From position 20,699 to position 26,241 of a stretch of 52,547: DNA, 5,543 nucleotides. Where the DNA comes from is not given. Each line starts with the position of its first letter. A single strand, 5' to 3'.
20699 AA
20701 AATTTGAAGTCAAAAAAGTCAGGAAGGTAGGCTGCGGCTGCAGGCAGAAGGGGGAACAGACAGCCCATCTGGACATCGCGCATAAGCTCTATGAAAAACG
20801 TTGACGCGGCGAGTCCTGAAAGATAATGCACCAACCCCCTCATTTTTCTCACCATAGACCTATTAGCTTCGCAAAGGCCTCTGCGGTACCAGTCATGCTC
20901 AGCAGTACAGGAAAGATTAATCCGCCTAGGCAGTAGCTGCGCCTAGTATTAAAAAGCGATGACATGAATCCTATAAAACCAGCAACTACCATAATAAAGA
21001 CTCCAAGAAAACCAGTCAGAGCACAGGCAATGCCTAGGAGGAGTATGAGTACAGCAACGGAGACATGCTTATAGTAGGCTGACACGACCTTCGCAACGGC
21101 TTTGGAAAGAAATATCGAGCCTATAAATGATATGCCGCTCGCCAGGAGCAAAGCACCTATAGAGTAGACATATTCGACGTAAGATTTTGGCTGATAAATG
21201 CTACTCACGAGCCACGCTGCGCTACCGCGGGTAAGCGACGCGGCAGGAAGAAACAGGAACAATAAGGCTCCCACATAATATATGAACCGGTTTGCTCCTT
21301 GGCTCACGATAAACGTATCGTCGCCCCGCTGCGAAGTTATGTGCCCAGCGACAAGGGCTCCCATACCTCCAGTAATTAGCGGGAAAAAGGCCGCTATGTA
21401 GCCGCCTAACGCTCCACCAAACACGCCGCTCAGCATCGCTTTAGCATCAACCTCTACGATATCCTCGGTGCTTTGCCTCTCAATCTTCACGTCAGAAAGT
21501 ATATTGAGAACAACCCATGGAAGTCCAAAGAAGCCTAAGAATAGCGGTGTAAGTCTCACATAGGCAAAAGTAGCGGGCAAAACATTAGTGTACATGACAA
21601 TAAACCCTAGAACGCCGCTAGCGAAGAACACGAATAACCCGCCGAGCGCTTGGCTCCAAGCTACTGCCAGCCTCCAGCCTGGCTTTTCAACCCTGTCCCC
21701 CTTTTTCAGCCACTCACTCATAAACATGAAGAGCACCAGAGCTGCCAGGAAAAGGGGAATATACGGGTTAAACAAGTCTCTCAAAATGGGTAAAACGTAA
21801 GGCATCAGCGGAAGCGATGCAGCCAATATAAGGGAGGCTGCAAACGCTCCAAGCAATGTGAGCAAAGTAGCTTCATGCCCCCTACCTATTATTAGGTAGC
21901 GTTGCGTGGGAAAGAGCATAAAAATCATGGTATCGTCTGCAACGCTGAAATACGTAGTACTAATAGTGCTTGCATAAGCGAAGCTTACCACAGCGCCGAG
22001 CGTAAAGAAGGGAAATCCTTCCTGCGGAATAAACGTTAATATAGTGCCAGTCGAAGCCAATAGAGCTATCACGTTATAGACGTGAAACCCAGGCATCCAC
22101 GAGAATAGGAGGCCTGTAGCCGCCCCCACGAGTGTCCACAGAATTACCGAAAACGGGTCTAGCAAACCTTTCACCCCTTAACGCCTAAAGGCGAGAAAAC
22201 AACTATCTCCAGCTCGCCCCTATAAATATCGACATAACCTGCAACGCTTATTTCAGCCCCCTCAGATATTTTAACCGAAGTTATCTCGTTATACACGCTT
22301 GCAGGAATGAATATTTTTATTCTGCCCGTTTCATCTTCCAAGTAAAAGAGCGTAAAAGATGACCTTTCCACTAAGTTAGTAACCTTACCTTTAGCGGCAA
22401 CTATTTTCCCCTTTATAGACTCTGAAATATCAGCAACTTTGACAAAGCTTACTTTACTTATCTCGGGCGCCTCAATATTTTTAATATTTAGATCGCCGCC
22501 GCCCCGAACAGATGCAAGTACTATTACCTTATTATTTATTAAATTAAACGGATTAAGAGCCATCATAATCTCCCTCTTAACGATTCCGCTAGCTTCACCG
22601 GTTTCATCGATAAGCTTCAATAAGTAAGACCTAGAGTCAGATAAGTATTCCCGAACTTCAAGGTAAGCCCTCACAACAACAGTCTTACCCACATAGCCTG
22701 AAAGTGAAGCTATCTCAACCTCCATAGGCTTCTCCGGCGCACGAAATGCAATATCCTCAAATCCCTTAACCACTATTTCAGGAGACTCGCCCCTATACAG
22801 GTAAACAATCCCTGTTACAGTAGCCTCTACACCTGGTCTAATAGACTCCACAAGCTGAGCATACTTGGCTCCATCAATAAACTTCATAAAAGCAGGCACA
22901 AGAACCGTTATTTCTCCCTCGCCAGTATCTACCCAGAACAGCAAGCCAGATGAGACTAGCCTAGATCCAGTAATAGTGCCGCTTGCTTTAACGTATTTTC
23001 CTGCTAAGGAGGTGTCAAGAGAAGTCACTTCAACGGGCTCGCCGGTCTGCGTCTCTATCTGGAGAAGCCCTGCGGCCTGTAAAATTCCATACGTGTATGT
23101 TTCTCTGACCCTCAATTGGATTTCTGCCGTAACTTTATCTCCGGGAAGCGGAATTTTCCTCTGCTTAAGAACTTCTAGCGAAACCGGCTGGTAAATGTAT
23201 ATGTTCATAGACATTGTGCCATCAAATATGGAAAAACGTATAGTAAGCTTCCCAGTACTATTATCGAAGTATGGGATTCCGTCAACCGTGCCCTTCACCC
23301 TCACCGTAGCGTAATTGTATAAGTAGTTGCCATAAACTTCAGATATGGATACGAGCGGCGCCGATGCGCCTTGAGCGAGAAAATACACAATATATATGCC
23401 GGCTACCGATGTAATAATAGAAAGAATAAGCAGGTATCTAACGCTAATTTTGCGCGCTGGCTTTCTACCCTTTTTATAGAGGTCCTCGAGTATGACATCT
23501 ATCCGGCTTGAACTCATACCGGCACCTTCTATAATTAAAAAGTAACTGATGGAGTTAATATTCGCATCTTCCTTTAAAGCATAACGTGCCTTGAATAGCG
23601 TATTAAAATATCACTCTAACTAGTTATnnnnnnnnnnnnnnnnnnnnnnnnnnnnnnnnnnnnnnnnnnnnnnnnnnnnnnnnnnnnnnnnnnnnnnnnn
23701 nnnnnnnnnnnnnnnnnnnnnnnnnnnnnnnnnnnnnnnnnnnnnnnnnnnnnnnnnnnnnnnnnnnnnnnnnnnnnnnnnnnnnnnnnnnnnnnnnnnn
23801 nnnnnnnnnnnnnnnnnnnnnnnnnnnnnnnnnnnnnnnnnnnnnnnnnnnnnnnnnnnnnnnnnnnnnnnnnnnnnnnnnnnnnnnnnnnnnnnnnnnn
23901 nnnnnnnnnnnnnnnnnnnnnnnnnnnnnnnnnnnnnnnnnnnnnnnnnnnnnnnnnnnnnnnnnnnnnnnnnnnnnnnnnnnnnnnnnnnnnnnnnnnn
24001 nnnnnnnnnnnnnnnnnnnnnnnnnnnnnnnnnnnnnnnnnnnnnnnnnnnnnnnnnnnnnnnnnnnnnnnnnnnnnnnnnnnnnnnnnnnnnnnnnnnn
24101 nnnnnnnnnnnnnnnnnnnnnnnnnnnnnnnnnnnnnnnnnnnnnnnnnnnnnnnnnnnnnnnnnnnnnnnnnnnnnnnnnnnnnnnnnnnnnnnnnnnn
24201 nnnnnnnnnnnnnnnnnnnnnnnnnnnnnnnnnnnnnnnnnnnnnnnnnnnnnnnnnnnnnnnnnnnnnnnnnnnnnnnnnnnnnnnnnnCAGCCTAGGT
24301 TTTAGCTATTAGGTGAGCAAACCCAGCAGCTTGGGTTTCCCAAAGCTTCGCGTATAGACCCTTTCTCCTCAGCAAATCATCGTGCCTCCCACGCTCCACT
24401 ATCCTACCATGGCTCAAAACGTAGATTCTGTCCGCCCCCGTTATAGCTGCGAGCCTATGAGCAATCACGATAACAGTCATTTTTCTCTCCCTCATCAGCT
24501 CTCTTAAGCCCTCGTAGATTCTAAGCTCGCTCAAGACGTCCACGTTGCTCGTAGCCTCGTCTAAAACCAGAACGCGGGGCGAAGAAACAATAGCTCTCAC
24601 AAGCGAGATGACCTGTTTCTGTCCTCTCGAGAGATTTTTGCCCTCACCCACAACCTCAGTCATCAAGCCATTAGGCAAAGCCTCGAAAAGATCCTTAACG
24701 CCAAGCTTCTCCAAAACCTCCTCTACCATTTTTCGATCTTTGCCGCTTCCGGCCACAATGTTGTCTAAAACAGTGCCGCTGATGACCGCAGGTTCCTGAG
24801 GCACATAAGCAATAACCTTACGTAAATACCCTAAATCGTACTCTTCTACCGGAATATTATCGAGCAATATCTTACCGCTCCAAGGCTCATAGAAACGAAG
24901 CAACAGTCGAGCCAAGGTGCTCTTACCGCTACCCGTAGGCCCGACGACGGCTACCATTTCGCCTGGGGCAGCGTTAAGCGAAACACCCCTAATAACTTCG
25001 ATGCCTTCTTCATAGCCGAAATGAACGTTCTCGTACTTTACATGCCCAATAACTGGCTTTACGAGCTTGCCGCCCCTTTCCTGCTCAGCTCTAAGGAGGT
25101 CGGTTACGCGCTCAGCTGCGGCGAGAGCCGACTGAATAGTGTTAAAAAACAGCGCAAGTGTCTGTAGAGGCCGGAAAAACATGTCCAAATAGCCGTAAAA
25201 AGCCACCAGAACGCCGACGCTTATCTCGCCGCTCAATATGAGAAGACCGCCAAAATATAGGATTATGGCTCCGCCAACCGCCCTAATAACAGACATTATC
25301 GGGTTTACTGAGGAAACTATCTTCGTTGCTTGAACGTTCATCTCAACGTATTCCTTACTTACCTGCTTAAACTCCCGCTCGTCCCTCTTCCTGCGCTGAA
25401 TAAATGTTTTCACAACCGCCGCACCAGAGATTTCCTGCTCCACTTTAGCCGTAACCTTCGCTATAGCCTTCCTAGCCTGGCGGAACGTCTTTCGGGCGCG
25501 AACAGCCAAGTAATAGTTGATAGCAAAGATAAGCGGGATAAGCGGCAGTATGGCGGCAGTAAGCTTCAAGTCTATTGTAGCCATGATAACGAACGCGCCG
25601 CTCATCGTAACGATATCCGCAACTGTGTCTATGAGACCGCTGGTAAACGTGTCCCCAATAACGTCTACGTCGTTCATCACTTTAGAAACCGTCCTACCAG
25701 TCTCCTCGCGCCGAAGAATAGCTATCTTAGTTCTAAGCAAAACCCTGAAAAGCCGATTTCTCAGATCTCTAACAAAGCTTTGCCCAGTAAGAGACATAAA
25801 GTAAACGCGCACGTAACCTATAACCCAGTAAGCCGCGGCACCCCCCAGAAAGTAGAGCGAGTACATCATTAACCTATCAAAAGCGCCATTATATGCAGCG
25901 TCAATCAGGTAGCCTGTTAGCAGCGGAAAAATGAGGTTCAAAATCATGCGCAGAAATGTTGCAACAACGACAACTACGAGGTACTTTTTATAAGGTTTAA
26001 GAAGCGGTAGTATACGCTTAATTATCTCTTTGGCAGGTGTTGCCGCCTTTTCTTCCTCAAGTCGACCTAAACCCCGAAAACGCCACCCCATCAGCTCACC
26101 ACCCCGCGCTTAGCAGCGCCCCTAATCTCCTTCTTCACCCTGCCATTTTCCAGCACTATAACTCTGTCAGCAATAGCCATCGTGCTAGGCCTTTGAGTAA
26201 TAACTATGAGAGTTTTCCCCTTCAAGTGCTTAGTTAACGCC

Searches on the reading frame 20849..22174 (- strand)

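Call 11: search_protein_families(library=pfam, proteins=[window:20849-22174:-], max_evalue=0.0001)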
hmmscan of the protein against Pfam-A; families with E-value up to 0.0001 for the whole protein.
window:20849-22174:- (441 aa): 1 family
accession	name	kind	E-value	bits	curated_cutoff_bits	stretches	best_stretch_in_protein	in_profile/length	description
PF01970.21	TctA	-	9.6e-34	117.2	28.9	1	11-416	1-422/423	Tripartite tricarboxylate transporter TctA family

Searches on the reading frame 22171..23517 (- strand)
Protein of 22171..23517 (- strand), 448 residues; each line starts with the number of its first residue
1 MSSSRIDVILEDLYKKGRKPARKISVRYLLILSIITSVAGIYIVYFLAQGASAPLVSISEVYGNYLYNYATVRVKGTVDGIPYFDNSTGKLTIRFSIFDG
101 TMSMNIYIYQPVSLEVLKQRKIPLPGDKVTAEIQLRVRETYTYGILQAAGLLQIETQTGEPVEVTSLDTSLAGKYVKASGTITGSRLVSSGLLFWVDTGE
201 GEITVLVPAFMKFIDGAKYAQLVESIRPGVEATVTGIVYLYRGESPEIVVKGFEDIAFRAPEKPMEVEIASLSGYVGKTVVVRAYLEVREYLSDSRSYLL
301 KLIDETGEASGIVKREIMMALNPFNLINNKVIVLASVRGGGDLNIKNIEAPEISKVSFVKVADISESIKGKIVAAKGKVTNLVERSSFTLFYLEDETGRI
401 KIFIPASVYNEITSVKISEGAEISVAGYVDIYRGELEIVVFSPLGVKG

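Call 11: search_protein_families(library=pfam, proteins=[window:22171-23517:-], max_evalue=0.0001)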
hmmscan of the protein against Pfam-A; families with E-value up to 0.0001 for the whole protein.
window:22171-23517:- (448 aa): 2 families
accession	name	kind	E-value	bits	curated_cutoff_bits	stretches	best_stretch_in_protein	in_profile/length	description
PF01336.31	tRNA_anti-codon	-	2.5e-12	47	27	1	376-441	4-70/75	OB-fold nucleic acid binding domain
PF13742.12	tRNA_anti_2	-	2.5e-06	28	27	0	364-435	6-86/95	OB-fold nucleic acid binding domain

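Call 83: search_protein_families(library=ncbifam, proteins=[window:22171-23517:-], max_evalue=0.01)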
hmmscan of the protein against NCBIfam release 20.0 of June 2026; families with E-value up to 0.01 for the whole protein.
window:22171-23517:- (448 aa): 4 families
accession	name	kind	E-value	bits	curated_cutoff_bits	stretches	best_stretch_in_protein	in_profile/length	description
NF033674.1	stress_OB_fold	domain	3e-05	24.2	35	1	355-438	26-104/111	NirD/YgiW/YdeI family stress tolerance protein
NF009032.0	PRK12366.1-3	equivalog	0.00029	19.2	773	1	300-425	215-354/651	replication factor A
TIGR00156.1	TIGR00156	subfamily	0.0012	18.9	108.15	1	379-432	63-113/128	YgiW/YdeI family stress tolerance OB fold protein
NF003117.0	PRK04036.1-2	equivalog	0.0064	14.9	993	0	349-427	274-350/650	DNA-directed DNA polymerase II small subunit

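Call 84: search_protein_families(library=padloc, proteins=[window:22171-23517:-], max_evalue=0.001)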
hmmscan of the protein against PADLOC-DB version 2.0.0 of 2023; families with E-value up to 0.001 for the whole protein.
window:22171-23517:- (448 aa): 0 families

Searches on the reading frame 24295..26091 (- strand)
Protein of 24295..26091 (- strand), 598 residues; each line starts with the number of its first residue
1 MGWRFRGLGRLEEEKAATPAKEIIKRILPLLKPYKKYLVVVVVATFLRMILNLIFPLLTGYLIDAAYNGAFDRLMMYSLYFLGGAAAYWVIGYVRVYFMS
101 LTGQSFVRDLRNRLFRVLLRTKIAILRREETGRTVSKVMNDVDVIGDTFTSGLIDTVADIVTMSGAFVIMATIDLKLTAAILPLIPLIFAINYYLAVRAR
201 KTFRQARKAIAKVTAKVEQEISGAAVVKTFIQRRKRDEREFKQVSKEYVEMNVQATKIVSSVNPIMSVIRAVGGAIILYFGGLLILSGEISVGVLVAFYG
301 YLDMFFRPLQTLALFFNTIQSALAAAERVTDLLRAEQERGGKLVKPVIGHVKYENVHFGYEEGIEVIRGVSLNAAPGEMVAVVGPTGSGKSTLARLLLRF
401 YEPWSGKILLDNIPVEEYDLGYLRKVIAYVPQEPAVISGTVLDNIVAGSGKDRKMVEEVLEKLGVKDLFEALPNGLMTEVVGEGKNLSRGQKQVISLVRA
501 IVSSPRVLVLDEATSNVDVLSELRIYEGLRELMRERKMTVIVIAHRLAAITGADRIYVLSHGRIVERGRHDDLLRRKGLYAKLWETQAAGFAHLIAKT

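Call 12: search_protein_families(library=pfam, proteins=[window:24295-26091:-], max_evalue=0.0001)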
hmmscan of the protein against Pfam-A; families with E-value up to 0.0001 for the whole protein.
window:24295-26091:- (598 aa): 4 families
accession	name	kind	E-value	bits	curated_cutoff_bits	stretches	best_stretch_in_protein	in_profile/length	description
PF00664.28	ABC_membrane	-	2.3e-43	149.3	28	1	39-309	2-274/274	ABC transporter transmembrane region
PF00005.33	ABC_tran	-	3.7e-30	105.7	25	1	368-515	2-137/137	ABC transporter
PF13401.12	AAA_22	-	2.4e-08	34.8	27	1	379-544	7-122/130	AAA domain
PF02463.25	SMC_N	-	1.4e-06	28.3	40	0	484-560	134-212/220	RecF/RecN/SMC N terminal domain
